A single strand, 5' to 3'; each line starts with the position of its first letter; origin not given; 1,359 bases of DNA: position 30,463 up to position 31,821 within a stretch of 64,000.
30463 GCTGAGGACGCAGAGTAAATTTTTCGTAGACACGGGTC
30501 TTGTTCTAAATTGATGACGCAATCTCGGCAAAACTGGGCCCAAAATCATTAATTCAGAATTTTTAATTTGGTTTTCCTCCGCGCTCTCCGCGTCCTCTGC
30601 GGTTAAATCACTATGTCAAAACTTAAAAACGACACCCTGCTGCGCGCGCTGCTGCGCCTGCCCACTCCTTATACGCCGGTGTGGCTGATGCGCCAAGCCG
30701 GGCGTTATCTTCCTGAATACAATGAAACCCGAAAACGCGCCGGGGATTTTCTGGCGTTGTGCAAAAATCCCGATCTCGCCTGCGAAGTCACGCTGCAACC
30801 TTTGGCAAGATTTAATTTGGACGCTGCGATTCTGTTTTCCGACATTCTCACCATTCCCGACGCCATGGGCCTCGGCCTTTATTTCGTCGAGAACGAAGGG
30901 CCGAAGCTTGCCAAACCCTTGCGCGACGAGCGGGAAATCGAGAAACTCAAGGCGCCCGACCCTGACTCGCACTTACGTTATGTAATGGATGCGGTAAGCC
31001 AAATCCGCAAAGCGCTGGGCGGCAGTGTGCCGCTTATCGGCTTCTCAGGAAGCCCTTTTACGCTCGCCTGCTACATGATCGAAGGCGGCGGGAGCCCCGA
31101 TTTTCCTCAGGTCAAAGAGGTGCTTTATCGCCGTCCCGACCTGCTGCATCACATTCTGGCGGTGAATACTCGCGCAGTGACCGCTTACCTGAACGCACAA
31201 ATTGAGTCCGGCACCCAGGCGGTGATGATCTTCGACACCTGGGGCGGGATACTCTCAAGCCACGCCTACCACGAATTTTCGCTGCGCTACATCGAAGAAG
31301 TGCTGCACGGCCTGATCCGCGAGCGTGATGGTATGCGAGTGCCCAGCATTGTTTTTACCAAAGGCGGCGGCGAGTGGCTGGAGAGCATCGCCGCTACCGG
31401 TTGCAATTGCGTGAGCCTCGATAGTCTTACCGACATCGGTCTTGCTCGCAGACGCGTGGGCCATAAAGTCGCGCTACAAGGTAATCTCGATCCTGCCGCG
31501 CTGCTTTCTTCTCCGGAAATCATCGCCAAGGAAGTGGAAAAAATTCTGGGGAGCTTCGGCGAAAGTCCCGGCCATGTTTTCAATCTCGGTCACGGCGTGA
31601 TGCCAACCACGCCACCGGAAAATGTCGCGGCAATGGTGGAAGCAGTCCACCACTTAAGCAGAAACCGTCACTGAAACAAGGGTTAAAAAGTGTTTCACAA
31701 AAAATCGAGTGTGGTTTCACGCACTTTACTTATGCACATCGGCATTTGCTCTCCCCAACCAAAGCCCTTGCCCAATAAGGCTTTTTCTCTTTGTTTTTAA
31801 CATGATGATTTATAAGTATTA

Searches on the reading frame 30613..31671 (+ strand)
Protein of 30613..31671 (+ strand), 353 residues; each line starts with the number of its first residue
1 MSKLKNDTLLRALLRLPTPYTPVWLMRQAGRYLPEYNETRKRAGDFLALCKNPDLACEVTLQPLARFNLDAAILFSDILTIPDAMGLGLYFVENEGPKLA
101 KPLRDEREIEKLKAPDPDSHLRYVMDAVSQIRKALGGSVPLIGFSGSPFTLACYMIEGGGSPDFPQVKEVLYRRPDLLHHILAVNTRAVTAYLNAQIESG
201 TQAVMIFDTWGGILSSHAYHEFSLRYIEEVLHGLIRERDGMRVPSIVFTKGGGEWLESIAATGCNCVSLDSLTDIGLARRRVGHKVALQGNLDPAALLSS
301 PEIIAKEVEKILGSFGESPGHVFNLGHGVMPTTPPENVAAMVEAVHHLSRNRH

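Call 63: search_protein_families(library=pfam, proteins=[window:30613-31671:+], max_evalue=0.00001)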
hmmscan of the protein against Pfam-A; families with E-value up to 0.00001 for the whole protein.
window:30613-31671:+ (353 aa): 1 family
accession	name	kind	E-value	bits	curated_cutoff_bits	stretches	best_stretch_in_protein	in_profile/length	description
PF01208.23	URO-D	-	4.2e-133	444.1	23.9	1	5-347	2-345/346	Uroporphyrinogen decarboxylase (URO-D)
